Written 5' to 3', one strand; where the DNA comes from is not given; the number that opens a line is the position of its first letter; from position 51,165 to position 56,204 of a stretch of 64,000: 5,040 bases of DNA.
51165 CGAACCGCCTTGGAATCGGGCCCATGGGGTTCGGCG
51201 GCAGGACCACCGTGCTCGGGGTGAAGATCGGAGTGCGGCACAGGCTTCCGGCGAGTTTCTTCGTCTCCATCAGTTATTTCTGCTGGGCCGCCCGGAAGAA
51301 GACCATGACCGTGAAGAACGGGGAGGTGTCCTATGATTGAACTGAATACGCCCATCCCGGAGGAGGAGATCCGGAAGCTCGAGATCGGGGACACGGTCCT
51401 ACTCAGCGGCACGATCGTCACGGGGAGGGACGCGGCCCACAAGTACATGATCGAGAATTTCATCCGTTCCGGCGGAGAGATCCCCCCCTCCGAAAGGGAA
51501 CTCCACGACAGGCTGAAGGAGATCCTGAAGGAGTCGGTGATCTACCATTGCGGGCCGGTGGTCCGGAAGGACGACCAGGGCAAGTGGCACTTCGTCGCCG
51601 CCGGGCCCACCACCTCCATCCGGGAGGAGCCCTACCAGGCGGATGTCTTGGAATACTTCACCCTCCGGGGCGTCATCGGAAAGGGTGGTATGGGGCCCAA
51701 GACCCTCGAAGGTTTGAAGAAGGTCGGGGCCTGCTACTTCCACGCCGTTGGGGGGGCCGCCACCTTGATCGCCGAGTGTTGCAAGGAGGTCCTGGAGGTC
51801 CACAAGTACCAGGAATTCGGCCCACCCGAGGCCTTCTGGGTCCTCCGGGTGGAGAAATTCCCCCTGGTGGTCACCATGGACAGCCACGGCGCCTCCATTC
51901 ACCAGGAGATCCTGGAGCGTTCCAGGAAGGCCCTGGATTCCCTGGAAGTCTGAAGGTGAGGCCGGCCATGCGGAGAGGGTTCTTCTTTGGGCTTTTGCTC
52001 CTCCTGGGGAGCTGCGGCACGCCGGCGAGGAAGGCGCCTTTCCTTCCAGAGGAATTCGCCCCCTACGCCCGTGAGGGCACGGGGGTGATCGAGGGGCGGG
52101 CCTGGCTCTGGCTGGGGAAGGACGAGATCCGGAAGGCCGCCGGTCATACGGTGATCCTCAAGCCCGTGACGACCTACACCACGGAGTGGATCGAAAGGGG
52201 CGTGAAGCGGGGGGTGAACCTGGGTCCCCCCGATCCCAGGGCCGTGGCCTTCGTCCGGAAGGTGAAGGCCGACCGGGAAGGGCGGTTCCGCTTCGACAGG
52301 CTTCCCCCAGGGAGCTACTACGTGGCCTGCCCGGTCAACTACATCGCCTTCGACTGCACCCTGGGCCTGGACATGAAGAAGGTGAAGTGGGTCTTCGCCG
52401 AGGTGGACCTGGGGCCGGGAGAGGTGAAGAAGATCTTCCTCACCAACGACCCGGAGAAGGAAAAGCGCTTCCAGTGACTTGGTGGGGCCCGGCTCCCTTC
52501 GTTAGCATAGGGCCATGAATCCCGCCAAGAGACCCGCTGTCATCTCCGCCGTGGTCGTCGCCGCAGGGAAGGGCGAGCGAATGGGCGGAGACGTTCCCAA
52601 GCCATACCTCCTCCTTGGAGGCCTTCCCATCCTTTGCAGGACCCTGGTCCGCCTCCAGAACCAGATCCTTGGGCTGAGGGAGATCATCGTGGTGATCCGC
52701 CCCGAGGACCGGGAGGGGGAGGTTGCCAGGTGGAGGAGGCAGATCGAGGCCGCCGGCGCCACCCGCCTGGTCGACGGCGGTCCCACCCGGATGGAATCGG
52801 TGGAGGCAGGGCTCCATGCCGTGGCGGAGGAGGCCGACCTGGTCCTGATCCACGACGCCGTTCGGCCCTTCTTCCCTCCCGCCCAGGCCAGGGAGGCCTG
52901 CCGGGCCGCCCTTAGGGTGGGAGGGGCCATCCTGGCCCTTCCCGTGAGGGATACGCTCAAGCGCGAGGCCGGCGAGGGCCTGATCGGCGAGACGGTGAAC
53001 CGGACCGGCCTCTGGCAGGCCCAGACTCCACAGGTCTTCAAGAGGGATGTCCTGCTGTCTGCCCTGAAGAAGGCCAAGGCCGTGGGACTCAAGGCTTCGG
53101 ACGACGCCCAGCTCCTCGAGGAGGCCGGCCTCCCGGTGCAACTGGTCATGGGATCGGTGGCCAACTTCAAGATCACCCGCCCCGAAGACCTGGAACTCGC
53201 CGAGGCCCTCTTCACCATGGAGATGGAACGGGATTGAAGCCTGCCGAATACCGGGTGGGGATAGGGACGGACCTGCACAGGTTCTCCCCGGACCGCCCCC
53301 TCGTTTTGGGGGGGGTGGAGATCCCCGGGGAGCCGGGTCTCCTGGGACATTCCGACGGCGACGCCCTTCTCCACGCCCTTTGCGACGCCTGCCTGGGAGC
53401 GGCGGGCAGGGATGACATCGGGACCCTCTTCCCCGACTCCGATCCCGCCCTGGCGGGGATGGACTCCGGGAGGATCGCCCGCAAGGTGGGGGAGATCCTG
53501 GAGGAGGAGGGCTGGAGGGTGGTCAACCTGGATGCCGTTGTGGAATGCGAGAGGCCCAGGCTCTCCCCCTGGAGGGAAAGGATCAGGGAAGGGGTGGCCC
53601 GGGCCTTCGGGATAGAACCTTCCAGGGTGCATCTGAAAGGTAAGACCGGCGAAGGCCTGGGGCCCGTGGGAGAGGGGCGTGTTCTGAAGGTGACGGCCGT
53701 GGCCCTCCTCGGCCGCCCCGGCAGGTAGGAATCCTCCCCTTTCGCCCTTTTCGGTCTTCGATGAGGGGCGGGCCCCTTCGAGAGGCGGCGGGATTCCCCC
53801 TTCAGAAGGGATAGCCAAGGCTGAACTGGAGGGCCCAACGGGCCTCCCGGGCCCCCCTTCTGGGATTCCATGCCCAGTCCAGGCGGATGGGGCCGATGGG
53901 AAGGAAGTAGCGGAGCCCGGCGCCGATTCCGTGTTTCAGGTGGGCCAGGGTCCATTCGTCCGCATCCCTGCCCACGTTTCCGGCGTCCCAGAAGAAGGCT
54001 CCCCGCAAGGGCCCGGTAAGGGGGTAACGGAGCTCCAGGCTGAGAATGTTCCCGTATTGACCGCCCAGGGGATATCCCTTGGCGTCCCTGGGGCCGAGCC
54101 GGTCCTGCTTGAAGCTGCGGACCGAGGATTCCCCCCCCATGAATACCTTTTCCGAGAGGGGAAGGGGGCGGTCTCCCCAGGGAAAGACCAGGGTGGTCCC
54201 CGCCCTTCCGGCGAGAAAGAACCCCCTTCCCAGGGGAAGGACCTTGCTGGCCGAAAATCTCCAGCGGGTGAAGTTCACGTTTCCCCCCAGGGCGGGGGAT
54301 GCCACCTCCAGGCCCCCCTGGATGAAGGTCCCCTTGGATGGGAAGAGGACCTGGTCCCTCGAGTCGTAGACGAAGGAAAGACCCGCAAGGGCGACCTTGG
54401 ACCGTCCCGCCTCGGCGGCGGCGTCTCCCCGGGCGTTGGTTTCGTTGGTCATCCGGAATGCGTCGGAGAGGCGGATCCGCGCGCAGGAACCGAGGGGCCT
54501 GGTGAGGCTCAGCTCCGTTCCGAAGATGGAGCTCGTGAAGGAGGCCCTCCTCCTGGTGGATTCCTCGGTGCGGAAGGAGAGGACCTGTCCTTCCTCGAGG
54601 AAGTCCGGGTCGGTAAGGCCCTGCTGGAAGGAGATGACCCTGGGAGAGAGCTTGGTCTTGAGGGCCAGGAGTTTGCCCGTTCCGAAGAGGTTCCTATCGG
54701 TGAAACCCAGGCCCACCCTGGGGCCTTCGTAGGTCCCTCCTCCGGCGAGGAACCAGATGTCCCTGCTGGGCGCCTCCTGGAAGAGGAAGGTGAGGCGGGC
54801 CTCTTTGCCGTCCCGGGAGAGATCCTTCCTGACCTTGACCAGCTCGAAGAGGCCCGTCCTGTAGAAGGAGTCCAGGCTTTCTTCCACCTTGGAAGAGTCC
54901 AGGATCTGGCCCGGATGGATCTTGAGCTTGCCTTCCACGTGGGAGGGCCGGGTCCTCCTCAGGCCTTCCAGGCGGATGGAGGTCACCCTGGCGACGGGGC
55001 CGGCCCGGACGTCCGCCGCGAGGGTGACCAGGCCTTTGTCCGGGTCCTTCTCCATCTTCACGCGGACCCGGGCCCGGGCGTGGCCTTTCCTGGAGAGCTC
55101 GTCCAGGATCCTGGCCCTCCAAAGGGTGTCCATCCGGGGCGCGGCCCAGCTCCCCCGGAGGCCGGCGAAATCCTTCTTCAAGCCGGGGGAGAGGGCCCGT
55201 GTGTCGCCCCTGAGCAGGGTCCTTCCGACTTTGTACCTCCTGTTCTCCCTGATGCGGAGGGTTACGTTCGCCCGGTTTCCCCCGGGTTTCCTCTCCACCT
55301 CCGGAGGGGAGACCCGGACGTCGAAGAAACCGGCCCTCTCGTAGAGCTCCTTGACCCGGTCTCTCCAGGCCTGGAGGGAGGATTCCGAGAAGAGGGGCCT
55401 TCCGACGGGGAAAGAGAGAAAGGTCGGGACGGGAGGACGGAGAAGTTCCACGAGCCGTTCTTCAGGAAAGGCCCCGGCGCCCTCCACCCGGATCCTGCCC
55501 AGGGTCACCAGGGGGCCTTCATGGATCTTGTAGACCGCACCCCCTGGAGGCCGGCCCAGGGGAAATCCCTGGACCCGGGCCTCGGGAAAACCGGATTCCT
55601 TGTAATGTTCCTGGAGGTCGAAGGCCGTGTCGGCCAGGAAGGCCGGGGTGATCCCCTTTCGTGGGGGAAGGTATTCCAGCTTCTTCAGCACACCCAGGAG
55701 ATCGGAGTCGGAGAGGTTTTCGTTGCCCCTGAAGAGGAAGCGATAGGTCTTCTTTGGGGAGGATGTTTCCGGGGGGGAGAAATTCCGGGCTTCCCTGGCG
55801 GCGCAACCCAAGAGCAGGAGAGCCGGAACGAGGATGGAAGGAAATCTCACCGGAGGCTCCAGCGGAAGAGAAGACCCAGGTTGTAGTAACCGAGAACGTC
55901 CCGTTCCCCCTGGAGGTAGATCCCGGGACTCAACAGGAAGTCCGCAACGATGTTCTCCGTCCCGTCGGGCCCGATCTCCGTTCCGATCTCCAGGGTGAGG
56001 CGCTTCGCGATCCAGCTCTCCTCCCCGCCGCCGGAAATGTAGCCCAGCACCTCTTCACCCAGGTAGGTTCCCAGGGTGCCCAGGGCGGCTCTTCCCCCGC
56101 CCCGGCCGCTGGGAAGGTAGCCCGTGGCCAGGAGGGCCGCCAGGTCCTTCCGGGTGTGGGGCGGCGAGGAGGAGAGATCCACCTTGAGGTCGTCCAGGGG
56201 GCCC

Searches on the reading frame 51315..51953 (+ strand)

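Call 16: search_protein_families(library=pfam, proteins=[window:51315-51953:+], max_evalue=0.001)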
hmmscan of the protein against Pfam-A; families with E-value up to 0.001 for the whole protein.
window:51315-51953:+ (212 aa): 1 family
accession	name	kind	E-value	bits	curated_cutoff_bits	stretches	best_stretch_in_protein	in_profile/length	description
PF05683.17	Fumerase_C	-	6.9e-50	169.7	22.2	1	7-198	28-204/205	Fumarase C-terminus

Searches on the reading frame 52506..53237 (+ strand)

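Call 16: search_protein_families(library=pfam, proteins=[window:52506-53237:+], max_evalue=0.001)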
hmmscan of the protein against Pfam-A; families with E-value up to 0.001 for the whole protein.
window:52506-53237:+ (243 aa): 2 families
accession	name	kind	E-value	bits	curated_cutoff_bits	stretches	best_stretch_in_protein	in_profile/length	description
PF01128.25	IspD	-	5.7e-64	216.3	27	1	14-236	2-219/221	2-C-methyl-D-erythritol 4-phosphate cytidylyltransferase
PF12804.13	NTP_transf_3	-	1.2e-13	52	27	1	15-149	1-125/160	MobA-like NTP transferase domain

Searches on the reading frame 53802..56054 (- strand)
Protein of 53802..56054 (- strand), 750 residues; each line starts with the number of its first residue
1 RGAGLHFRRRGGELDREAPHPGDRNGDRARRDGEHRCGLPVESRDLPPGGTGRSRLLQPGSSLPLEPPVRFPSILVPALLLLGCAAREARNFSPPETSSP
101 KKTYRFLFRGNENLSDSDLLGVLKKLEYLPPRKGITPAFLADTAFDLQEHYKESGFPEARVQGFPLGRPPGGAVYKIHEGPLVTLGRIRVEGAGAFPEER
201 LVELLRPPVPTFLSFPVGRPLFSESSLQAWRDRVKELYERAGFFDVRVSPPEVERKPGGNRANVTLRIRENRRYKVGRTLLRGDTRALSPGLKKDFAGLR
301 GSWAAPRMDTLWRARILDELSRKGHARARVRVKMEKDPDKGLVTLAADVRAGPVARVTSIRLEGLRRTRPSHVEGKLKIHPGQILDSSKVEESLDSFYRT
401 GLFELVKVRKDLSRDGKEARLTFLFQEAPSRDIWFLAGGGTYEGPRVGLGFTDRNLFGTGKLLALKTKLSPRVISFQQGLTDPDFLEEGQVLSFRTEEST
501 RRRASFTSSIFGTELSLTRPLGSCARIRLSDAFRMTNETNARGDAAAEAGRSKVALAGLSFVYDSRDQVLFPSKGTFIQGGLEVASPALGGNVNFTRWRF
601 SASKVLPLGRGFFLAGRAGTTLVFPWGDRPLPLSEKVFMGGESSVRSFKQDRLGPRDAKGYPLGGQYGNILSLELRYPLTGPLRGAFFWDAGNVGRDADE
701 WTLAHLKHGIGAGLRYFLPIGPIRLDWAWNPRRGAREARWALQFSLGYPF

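Call 16: search_protein_families(library=pfam, proteins=[window:53802-56054:-], max_evalue=0.001)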
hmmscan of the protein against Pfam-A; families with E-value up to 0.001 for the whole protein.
window:53802-56054:- (750 aa): 2 families
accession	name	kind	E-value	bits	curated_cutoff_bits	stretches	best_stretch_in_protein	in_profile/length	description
PF01103.29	Omp85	-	7.1e-49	167.5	24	1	455-750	1-325/325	Omp85 superfamily domain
PF07244.20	POTRA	-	1.2e-22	80.8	21.3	2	184-270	2-78/79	Surface antigen variable number repeat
